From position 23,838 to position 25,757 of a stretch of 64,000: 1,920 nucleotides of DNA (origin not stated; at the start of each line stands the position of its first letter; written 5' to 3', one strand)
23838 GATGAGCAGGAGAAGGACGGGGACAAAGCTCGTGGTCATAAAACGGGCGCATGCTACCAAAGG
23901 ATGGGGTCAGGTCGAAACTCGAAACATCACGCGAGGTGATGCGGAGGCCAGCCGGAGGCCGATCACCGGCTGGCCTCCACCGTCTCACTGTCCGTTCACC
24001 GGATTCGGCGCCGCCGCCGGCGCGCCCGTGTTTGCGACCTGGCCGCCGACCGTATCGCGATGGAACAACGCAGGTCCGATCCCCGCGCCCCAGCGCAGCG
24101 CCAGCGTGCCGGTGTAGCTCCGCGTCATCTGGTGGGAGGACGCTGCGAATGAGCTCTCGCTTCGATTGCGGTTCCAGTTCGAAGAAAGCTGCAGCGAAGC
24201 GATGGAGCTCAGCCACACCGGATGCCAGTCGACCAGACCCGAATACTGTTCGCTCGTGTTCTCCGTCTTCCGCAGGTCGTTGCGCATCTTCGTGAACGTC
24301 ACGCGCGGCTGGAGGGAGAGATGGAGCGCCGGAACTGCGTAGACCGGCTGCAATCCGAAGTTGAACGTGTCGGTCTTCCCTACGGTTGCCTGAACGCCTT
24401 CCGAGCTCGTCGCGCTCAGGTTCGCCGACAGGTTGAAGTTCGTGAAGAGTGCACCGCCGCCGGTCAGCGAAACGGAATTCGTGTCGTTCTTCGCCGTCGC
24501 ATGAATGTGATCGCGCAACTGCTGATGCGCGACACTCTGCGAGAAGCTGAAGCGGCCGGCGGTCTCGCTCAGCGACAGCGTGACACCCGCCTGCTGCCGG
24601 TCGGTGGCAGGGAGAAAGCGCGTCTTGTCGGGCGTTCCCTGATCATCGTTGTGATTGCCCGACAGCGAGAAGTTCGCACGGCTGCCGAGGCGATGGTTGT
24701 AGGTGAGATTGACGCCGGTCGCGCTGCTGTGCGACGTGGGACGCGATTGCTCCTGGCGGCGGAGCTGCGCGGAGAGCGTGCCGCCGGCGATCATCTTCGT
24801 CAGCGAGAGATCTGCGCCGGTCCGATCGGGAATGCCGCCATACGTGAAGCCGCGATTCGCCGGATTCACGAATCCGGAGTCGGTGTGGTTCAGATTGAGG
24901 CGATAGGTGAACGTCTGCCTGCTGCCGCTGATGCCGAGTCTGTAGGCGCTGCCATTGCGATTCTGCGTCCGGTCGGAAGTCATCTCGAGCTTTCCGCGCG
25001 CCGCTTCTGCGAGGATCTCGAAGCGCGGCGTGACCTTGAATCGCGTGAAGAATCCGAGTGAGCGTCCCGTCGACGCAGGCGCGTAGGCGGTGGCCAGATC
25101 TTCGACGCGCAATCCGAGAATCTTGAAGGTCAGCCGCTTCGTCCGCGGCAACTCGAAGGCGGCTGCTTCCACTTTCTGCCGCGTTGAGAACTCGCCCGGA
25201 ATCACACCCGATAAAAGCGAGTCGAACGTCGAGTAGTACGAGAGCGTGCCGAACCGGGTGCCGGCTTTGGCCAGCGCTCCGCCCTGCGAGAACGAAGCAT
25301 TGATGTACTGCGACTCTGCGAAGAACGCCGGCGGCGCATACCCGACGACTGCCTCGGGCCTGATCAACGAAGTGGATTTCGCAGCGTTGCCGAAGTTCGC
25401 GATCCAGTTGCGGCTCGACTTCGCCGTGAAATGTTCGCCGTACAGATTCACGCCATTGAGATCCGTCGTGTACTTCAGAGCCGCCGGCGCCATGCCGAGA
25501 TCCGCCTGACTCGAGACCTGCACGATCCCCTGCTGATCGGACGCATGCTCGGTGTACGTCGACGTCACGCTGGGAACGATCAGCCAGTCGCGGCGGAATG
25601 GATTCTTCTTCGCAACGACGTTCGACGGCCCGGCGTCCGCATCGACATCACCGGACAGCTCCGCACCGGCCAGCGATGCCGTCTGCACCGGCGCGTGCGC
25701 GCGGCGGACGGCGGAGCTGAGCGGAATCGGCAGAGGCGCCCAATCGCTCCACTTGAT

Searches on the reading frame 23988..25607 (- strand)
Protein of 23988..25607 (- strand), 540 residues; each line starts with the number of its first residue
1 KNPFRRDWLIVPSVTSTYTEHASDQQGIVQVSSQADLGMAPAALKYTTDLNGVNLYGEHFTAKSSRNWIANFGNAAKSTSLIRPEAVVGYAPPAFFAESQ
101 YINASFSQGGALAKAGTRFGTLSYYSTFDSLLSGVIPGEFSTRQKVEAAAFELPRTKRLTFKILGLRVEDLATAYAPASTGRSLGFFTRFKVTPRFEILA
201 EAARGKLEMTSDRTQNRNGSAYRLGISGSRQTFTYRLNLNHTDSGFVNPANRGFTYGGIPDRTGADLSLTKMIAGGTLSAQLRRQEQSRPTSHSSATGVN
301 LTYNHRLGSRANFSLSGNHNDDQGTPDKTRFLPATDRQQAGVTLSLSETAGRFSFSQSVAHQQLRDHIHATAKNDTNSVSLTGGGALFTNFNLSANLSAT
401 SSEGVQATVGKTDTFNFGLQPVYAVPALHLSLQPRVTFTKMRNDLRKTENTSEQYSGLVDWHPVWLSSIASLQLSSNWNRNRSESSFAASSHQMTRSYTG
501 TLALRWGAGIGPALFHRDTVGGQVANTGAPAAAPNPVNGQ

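Call 56: find_homologous_proteins(query=window:23988-25607:-, max_evalue=0.001)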
Query window:23988-25607:- (540 aa): 7 proteins with E <= 0.001 among 8000 candidates.
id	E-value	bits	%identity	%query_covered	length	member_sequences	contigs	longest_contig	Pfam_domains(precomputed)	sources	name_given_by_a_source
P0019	7.7e-84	301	40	85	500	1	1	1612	-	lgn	-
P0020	2.4e-82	296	35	92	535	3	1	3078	-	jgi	jgi:hypothetical protein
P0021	2.3e-73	266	39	70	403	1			-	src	-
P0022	9.9e-59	218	33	86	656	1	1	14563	-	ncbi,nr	ncbi:MAG TPA: hypothetical protein VFS34_04115, partial [Thermoanaerobaculia bacterium]|nr:hypotheti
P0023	1.1e-56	211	33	83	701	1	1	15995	-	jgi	jgi:hypothetical protein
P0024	7.3e-36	142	35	51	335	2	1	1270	-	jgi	jgi:hypothetical protein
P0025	5.1e-27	113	44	28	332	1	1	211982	-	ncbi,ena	-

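Call 57: search_solved_structures(query=window:23988-25607:-, max_evalue=10)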
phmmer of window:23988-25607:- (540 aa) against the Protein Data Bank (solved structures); distinct sequences matched with E-value up to 10: 1.
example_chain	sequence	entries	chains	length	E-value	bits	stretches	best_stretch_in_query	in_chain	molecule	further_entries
7o31_H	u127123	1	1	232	0.09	14.9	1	323-410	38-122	anti-PAS Fab 1.2 chimeric heavy chain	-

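Call 69: predict_structure(alignment_id=A5)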
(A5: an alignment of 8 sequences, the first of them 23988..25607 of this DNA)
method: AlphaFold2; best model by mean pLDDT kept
length: 540 residues; sequences in the alignment: 8
mean_pLDDT: 73.2   pTM: 0.62
mean pLDDT of the five models: 73.2, 68.8, 67.3, 67.3, 50.5
residues with pLDDT >= 90: 118; 70-90: 211; 50-70: 145; < 50: 66
segments of 3 or more residues with pLDDT < 50: 1-10, 133-140, 252-258, 488-492, 508-540
pLDDT, mean of each block of 10 residues (from residue 1): 38 62 64 66 70 57 66 58 75 71 64 84 82 40 76 86 87 69 90 91 85 70 92 93 76 50 91 90 84 85 91 95 78 84 93 90 84 86 84 89 73 90 83 88 84 81 62 67 61 53 52 27 22 24
secondary structure, 60 per line:
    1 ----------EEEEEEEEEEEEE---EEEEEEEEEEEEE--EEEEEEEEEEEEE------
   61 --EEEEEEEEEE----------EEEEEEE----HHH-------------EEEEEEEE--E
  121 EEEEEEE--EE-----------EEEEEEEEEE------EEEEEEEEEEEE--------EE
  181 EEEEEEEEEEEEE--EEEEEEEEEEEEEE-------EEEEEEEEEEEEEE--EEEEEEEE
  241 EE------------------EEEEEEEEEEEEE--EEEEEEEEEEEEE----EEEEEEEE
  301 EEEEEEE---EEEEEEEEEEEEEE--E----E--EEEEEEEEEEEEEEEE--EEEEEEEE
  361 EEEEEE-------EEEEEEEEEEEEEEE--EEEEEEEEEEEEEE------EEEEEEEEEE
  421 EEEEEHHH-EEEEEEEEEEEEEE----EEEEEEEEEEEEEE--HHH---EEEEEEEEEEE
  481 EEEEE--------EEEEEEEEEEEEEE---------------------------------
elements in order: E11-23 E27-39 E42-54 E63-72 E83-89 E110-117 E120-127 E143-152 E159-170 E179-193 E196-209 E217-230 E233-242 E261-273 E276-288 E293-307 E311-324 E335-350 E353-366 E374-388 E391-404 E411-425 E430-443 E448-461 E470-485 E494-507

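Call 71: fold_search(model_id=the predicted structure, library=pdb)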
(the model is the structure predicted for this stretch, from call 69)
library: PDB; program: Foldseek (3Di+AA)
matches with E <= 10: 802; with E <= 0.001: 276
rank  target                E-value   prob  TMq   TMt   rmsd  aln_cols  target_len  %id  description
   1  6r2q_B                1.4e-07  1.00  0.49  0.42  11.4       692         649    8  Structure of the Mtr complex (released 2020-04-22)
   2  4rdt_B                1.5e-07  1.00  0.40  0.35  14.4       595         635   12  Structure of the bacterial Zn-transporter ZnuD from Neisseria meningitidis (flexible conformation bound to a zinc ion) (released 2015-08-19)
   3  9fw9_D                1.6e-07  1.00  0.37  0.30  19.5       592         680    9  Cryo-EM structure of the type 1 pilus assembly platform as part of the FimA-bound chaperone-usher pilus complex (FimDH (released 2025-06-04)
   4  3rgn                  1.6e-07  1.00  0.45  0.44  11.2       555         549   11  Crystal structure of spin-labeled BtuB W371R1 (released 2011-10-26)
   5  3rfz_E                2.3e-07  1.00  0.47  0.34  14.5       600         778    8  Crystal structure of the FimD usher bound to its cognate FimC:FimH substrate (released 2011-06-01)
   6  4rdr                  2.4e-07  1.00  0.36  0.29  20.3       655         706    8  Structure of the bacterial Zn-transporter ZnuD from Neisseria meningitidis (locked conformation bound to zinc and cadmiu (released 2015-08-19)
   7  1nqe                  2.9e-07  1.00  0.45  0.44  11.5       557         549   11  OUTER MEMBRANE COBALAMIN TRANSPORTER (BTUB) FROM E. COLI (released 2003-04-29)
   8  6cd2_C                3.2e-07  1.00  0.39  0.32  12.0       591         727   10  Crystal structure of the PapC usher bound to the chaperone-adhesin PapD-PapG (released 2018-10-03)
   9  9fxb_D                3.3e-07  1.00  0.35  0.32  16.9       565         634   10  Cryo-EM structure of the type 1 pilus assembly platform as part of the FimI-bound chaperone-usher pilus complex (FimDH (released 2025-06-04)
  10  3ohn_A                3.7e-07  1.00  0.41  0.45  12.8       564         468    9  Crystal structure of the FimD translocation domain (released 2011-06-01)
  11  9bog_D                3.7e-07  1.00  0.44  0.32  15.2       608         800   10  Structural basis for adhesin secretion by the outer-membrane usher in type 1 pili (released 2024-10-09)
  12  4aip_C                4.0e-07  1.00  0.41  0.35  13.6       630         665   10  The FrpB iron transporter from Neisseria meningitidis (F3-3 variant) (released 2013-01-23)
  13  4rdt_A                4.4e-07  1.00  0.40  0.35  14.4       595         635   11  Structure of the bacterial Zn-transporter ZnuD from Neisseria meningitidis (flexible conformation bound to a zinc ion) (released 2015-08-19)
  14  9fxs_D                4.4e-07  1.00  0.40  0.34  17.7       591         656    9  Cryo-EM structure of the type 1 pilus complex including pilus rod and FimI-bound assembly platform after incorporation (released 2025-06-04)
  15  3m8b                  4.9e-07  1.00  0.44  0.44  11.5       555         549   11  Crystal structure of spin-labeled BtuB V10R1 in the apo state (released 2010-09-15)
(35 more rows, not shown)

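Call 72: find_encoding_contigs(protein=P0022, flank=8000, max_places=1)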
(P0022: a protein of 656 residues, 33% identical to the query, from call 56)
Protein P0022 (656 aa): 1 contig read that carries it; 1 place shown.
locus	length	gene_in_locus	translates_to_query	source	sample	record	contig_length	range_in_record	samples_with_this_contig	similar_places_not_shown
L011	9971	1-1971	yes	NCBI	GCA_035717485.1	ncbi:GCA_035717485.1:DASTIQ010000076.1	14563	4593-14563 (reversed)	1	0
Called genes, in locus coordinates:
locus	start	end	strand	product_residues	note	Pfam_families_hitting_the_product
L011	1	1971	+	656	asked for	?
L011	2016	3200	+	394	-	-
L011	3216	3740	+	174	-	-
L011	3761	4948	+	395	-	-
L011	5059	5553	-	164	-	PF04978:MST (weak), PF12867:DinB_2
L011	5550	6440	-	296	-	PF02517:Rce1-like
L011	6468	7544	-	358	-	PF01263:Aldose_epim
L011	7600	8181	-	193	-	PF03352:Adenine_glyco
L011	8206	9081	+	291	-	PF00753:Lactamase_B, PF12706:Lactamase_B_2 (weak)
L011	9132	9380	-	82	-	-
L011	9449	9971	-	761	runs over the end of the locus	PF02225:PA, PF04389:Peptidase_M28, PF04253:TFR_dimer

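Call 73: find_encoding_contigs(protein=P0023, flank=8000, max_places=1)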
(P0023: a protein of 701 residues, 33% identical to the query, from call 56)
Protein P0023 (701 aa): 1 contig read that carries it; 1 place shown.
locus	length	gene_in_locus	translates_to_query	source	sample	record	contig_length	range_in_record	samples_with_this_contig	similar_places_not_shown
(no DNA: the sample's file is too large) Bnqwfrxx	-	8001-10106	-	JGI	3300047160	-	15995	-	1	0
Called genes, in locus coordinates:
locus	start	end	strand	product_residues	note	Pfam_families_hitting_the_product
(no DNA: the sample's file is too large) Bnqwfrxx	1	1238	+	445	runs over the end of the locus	PF08450:SGL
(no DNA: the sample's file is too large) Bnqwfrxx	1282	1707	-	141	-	PF14248:DUF4345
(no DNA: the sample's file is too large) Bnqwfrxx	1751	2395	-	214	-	PF04542:Sigma70_r2 (weak), PF08281:Sigma70_r4_2, PF04545:Sigma70_r4 (weak), PF22233:PhyR_sigma-like (weak)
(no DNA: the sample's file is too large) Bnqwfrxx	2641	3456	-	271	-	PF00106:adh_short, PF08659:KR, PF13561:adh_short_C2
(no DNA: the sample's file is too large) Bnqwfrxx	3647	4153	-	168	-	PF13463:HTH_27 (weak)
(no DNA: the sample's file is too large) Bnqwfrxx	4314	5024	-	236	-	PF12852:Cupin_6, PF00165:HTH_AraC (weak), PF12833:HTH_18, PF00165:HTH_AraC (weak)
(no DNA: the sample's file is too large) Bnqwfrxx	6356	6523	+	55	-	-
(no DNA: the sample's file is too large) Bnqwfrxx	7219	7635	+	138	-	PF04191:PEMT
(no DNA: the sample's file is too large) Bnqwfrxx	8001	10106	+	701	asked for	-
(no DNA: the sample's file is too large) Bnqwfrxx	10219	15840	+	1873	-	-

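Call 76: search_protein_families(library=ncbifam, alignment_id=A5, max_evalue=1)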
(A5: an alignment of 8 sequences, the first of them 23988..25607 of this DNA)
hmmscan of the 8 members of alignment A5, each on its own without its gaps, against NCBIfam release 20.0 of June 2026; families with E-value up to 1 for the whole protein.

A. member 1, window:23988-25607:- (540 aa): 0 families

B. families by the number of members that match (of 8 scanned): 0 families
